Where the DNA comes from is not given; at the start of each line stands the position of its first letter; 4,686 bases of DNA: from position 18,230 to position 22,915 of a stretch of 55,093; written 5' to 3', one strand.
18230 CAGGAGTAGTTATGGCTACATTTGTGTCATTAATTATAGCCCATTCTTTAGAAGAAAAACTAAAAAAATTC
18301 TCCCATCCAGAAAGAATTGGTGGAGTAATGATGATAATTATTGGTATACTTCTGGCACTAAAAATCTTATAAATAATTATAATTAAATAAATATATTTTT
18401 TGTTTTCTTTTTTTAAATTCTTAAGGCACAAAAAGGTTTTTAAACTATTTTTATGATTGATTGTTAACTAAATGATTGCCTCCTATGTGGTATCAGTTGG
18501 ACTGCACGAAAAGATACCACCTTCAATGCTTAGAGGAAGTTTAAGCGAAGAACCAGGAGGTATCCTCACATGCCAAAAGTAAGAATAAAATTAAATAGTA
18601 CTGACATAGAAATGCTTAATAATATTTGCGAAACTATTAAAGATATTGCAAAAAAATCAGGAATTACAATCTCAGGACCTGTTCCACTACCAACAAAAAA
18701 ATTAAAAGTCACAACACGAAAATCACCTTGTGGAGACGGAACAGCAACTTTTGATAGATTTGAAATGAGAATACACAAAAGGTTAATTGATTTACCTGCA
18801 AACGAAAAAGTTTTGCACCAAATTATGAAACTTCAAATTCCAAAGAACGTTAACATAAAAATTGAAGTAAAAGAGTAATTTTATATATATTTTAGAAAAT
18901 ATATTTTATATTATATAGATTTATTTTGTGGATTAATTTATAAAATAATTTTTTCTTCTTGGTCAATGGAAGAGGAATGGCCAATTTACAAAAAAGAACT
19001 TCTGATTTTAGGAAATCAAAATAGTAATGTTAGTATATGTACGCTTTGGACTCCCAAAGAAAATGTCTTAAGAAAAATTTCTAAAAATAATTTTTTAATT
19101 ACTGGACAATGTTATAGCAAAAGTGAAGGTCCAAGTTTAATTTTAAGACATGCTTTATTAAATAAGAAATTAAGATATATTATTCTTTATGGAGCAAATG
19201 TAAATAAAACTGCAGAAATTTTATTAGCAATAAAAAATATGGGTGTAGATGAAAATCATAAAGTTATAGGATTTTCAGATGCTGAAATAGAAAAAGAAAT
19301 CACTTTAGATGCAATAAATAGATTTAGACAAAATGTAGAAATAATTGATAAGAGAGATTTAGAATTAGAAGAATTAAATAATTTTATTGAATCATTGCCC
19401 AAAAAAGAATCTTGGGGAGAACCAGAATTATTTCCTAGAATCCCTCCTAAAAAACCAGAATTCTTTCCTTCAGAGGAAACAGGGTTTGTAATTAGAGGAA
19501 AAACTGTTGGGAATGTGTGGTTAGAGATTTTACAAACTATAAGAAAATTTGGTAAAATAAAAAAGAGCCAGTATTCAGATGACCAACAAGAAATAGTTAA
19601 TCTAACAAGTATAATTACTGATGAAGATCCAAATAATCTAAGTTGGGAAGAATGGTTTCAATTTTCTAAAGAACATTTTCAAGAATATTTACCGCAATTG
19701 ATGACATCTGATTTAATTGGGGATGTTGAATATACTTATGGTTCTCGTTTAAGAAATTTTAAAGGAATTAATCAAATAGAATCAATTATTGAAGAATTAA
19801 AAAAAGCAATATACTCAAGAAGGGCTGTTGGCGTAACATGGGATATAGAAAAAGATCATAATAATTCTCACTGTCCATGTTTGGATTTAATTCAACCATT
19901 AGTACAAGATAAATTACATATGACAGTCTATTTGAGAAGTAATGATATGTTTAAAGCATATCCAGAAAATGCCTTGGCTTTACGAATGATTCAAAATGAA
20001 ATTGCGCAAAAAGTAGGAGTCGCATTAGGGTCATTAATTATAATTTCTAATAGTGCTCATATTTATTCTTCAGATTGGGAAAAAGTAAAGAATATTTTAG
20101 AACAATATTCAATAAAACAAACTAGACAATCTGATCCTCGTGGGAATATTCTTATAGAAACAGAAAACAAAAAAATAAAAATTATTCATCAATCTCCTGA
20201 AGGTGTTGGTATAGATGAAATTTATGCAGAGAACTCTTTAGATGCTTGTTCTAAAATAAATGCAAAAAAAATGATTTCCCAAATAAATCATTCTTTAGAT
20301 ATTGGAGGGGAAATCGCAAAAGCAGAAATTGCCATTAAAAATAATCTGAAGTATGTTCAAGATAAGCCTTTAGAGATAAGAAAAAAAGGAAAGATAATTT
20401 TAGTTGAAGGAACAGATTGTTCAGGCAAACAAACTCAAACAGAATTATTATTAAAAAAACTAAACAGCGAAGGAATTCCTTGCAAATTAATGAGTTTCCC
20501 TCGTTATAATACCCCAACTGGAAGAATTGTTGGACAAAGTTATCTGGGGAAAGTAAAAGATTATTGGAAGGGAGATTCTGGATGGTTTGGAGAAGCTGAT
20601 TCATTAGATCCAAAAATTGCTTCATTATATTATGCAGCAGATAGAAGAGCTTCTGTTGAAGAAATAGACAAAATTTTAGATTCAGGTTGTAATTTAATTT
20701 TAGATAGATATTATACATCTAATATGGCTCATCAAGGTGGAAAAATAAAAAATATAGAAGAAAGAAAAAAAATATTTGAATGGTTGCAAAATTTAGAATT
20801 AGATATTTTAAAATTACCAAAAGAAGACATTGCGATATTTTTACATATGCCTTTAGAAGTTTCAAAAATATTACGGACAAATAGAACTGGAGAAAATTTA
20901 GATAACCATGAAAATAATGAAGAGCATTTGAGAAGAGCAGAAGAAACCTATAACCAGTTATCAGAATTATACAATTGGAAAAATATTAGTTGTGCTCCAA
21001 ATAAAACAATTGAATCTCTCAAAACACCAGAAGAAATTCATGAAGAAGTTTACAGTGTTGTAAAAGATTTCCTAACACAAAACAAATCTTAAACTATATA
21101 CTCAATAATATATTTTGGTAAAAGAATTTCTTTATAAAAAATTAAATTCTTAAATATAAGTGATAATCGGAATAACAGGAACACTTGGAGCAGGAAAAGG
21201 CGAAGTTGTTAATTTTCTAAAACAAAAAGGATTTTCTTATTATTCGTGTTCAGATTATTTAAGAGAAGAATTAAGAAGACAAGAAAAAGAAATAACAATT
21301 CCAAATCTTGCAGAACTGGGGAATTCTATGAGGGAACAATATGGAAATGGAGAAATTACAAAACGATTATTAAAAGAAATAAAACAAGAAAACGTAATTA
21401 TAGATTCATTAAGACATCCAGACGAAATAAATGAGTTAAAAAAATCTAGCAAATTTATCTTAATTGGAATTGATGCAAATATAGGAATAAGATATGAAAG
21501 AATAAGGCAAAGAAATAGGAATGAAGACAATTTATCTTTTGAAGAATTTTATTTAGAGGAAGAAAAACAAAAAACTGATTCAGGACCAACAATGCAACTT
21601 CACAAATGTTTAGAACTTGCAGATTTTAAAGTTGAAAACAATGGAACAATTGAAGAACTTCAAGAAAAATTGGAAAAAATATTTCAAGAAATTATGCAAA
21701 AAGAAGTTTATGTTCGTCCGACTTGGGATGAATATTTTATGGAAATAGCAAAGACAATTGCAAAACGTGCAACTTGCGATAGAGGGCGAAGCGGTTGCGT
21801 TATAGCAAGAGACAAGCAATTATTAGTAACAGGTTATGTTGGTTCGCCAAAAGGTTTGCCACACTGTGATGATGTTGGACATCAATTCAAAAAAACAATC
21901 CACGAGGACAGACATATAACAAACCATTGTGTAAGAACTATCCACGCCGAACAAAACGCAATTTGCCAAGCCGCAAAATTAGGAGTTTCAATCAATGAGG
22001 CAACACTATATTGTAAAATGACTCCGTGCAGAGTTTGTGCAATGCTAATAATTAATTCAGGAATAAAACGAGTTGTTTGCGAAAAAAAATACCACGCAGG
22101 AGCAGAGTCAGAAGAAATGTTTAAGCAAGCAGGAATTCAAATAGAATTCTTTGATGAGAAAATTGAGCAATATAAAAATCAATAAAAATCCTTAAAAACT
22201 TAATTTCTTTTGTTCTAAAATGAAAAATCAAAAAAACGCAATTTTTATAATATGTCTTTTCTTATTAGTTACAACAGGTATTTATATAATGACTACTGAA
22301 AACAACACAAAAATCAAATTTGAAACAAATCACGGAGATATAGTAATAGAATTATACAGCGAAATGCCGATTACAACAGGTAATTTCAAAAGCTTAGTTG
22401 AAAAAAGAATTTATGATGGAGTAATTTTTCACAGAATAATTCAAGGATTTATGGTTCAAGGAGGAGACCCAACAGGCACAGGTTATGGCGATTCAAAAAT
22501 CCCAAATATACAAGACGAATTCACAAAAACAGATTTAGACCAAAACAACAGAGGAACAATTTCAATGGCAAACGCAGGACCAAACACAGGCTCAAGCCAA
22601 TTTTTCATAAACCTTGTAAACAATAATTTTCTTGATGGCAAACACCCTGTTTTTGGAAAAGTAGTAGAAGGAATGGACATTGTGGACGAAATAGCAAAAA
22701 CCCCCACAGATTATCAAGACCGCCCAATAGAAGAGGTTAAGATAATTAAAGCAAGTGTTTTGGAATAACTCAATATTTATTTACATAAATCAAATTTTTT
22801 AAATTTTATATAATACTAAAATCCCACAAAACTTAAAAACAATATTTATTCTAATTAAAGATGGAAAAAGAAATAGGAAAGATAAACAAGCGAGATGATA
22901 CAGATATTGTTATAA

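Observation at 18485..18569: Unclassified structured RNA leader upstream of rps10, supported by compensatory changes across three copies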

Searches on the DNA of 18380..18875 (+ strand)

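Call 8: search_rna_families(source=window, start=18380, end=18620, threshold=evalue, max_evalue=10)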
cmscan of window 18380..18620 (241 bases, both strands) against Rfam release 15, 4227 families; matches with E-value up to 10: 0.
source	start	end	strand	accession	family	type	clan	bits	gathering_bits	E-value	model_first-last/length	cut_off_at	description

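Call 37: build_rna_model(alignment_id=A2, structure=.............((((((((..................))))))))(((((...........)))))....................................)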
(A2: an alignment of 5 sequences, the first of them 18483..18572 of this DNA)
Model R1 built from alignment A2 (5 sequences, 104 columns); structure: as given.
model positions 92; base pairs 13; branch points 1; effective number of sequences 2.32; information 0.62 bits per position. Calibrated on 0.2 Mb of random sequence (short: E-values are rough).
structure used (alignment columns):
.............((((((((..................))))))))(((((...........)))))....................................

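Call 38: search_with_rna_model(model_id=R1, sources=[window, L122, L123, L125, L126, L133, L137, L138, L139, L141], max_evalue=10)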
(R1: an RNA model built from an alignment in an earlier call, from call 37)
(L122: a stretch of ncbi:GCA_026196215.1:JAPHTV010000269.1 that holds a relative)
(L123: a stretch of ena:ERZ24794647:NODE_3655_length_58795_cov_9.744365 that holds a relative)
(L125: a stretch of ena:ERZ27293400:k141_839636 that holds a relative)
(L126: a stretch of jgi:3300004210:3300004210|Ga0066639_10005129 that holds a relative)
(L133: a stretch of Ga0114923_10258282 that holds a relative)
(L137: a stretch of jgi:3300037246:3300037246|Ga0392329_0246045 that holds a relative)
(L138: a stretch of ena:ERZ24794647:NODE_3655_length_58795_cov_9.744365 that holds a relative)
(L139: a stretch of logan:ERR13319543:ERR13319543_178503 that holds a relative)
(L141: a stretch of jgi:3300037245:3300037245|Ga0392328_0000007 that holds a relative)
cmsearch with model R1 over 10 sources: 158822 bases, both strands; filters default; matches with E-value up to 10: 11.
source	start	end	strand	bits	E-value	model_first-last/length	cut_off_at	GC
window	49458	49549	+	101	2.7e-24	1-92/92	no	0.48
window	18482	18572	+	90.3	2.1e-21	1-92/92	no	0.45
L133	1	75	-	74.8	3.2e-17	1-75/92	3'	0.48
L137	605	702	+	71.5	2.6e-16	1-92/92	no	0.4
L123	5802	5878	-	15.4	0.34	1-92/92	no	0.3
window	5900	5929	+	13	1.6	1-92/92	no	0.27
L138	10895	10976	-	12.7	1.8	1-92/92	no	0.26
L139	1846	1927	-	12.7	1.8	1-92/92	no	0.26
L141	15227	15312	+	12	2.9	1-92/92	no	0.34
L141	4283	4349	+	11.8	3.3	1-92/92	no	0.25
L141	6479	6554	+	10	9.6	1-92/92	no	0.29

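Call 50: search_rna_families(source=L137, start=570, end=730, threshold=evalue, max_evalue=10)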
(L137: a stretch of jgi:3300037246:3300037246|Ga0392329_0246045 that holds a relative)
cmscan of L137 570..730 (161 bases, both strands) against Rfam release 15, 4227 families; matches with E-value up to 10: 2.
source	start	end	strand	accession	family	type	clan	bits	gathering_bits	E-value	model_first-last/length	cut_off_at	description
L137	579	660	-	RF02528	SSRC41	Gene; sRNA;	-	19.9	60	1.9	1-111/111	no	Streptococcus sRNA SSRC41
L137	670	729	-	RF02064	STnc370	Gene; sRNA;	-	18.9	54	3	1-71/71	no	Enterobacterial sRNA STnc370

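Call 54: search_with_rna_model(model_id=R1, sources=[L152, L153, L154, L155, L156, L157, L158, L159, L160, L161, L162, L163, L164, L165, L166, L167, L168, L169, L170, L171, L172, L173, L174, L175, L176, L177, L178, L179, L180, L181, L142, L146, L128, L129, L130, L131, L132, L134, L135, L136], max_evalue=1)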
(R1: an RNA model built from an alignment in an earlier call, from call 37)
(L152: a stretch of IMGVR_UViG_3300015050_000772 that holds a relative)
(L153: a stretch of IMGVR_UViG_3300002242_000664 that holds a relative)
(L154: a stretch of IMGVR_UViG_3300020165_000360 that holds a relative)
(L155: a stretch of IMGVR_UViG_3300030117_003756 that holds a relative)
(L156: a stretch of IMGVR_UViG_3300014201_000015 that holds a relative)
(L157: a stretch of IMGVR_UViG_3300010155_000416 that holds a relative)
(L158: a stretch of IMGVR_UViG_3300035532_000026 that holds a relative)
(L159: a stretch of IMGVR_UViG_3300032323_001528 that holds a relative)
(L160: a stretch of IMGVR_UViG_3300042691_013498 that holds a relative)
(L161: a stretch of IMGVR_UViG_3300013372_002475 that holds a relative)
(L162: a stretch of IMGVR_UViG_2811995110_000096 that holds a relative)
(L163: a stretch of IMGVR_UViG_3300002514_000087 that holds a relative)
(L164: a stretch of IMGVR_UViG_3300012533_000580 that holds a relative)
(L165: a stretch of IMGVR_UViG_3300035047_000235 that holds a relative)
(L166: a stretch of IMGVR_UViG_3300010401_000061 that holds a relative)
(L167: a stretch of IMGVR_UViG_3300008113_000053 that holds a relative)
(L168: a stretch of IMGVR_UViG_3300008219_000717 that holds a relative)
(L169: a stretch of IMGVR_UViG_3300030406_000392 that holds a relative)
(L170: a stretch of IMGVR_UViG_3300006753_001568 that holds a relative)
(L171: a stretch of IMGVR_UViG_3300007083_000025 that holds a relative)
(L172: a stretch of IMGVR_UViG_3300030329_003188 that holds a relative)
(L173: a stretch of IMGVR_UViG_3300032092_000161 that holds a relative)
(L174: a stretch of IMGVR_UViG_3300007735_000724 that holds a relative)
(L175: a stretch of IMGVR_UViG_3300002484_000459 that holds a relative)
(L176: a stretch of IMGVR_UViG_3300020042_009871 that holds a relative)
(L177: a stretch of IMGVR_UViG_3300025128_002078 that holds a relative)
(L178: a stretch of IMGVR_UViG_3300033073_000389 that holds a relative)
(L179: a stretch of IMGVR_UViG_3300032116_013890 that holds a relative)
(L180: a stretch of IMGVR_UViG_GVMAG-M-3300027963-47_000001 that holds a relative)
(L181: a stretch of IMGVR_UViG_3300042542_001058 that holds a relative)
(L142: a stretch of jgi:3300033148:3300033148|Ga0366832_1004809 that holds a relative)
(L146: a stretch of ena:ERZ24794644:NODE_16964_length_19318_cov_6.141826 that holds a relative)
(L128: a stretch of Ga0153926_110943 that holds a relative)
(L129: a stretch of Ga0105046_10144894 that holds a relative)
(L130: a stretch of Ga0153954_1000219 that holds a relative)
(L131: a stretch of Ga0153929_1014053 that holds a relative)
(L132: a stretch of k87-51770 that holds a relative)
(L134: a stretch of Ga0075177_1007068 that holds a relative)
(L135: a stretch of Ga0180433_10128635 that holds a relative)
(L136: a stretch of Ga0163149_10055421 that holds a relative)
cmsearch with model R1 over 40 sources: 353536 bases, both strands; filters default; matches with E-value up to 1: 0.
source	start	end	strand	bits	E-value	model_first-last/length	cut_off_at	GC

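Call 75: build_rna_model(alignment_id=A6, structure=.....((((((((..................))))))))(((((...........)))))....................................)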
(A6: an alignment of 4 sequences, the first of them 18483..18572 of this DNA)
Model R2 built from alignment A6 (4 sequences, 96 columns); structure: as given.
model positions 93; base pairs 13; branch points 1; effective number of sequences 1.55; information 0.614 bits per position. Calibrated on 0.2 Mb of random sequence (short: E-values are rough).
structure used (alignment columns):
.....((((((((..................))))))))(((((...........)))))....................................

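Call 77: search_with_rna_model(model_id=R2, sources=[L137, L122, L123, L125, L138, L142, L146, L182, L183, L184, L188, L190], max_evalue=10, filters=off, show_alignments=2)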
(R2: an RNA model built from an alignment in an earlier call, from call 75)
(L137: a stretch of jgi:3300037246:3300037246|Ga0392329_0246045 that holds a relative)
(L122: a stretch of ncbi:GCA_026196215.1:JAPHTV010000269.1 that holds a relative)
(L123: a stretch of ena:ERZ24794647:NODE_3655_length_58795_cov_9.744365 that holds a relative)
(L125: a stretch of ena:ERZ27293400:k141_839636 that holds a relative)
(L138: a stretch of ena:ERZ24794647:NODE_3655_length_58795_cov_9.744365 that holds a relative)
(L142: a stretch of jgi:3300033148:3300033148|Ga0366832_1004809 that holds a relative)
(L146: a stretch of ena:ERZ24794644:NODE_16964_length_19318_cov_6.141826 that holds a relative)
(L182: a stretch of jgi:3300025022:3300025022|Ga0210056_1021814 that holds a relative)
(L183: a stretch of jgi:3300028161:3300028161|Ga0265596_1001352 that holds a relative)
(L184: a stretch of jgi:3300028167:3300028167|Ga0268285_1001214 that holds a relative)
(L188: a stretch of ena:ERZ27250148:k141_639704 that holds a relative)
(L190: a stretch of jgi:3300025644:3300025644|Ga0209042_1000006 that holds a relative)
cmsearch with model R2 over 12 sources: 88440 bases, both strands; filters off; matches with E-value up to 10: 26.
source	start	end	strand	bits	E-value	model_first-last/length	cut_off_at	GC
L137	613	702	+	24.2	0.00033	1-93/93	no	0.39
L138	10897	10976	-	13.7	0.27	1-93/93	no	0.26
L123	19711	19782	-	12.3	0.66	1-93/93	no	0.26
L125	1430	1535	+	12.2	0.7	1-93/93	no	0.31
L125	5885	5956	-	10.7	1.8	1-93/93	no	0.28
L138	2503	2577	-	10.5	2.1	1-93/93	no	0.27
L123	7776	7849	-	10.4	2.3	1-93/93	no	0.31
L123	10733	10798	-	9.9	3.1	1-93/93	no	0.32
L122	6094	6167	+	9.9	3.1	1-93/93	no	0.26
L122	9173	9250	+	9.8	3.3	1-93/93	no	0.27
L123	17390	17472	+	9.4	4.2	1-93/93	no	0.23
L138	4487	4572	+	9.2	4.8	1-93/93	no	0.28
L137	722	795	+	9.1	5.2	1-93/93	no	0.28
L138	11263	11296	+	9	5.5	6-39/93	no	0.26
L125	19773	19868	-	8.6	6.9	1-93/93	no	0.22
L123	8680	8771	-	8.6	7.2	1-93/93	no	0.26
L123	6488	6520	-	8.5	7.3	1-93/93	no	0.18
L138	6216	6229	+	8.4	8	18-31/93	no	0.36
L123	7884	7950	-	8.4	8.1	1-93/93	no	0.33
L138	11544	11570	+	8.4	8.1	1-93/93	no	0.3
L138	4476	4511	-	8.4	8.1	1-93/93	no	0.19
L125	7795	7877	-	8.3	8.4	1-93/93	no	0.33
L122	4205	4283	-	8.3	8.4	1-93/93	no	0.22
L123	13866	13906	-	8.3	8.8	1-93/93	no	0.27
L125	12412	12471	+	8.2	9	1-93/93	no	0.3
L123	5107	5206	-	8.1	9.5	1-93/93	no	0.41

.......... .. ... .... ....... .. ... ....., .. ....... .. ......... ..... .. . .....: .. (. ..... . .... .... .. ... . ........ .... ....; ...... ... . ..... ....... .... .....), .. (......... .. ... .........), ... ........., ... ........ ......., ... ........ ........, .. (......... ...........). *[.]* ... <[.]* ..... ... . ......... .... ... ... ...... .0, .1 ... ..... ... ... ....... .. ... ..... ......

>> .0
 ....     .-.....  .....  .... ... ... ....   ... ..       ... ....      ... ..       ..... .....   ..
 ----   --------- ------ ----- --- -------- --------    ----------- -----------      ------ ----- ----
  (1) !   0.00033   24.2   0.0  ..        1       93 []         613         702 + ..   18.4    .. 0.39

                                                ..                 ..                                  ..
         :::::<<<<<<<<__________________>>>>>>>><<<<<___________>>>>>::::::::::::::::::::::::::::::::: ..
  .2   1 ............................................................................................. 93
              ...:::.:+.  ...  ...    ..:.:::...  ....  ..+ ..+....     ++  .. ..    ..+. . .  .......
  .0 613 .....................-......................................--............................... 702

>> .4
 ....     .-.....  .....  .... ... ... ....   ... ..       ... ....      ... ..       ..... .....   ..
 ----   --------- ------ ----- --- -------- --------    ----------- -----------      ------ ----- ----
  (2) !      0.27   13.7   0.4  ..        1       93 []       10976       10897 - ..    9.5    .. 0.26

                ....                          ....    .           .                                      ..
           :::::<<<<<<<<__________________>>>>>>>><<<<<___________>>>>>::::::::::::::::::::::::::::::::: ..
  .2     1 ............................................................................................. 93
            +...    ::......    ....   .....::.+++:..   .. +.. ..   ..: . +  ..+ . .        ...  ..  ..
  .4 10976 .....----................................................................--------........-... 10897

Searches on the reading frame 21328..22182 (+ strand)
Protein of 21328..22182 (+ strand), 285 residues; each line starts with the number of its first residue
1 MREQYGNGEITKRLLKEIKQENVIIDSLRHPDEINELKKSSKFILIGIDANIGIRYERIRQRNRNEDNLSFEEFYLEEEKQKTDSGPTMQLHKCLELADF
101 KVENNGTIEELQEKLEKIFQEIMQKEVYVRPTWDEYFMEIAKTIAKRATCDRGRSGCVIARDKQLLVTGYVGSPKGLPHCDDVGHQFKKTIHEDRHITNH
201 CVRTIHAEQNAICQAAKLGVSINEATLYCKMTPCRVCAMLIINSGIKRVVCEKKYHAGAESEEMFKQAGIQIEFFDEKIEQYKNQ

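Call 83: search_protein_families(library=pfam, proteins=[window:21328-22182:+], max_evalue=0.00001)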
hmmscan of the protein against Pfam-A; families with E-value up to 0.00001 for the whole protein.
window:21328-22182:+ (285 aa): 2 families
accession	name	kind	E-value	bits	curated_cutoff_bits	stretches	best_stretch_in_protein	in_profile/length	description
PF00383.29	dCMP_cyt_deam_1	-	2.1e-25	89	25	1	132-251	2-100/102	Cytidine and deoxycytidylate deaminase zinc-binding region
PF14437.12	MafB19-deam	-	1.3e-15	58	27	1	133-257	3-105/142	MafB19-like deaminase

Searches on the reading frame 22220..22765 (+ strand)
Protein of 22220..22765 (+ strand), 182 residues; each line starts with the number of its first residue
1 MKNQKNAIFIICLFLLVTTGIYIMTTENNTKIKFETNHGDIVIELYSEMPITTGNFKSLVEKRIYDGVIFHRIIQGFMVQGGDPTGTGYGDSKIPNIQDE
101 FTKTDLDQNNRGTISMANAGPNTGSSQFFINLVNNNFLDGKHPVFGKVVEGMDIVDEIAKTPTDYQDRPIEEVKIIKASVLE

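Call 83: search_protein_families(library=pfam, proteins=[window:22220-22765:+], max_evalue=0.00001)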
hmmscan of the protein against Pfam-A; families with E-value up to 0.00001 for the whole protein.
window:22220-22765:+ (182 aa): 1 family
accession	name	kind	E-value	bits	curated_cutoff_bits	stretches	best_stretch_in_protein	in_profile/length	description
PF00160.26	Pro_isomerase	-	5.4e-51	173.4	21.7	1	32-180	2-159/159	Cyclophilin type peptidyl-prolyl cis-trans isomerase/CLD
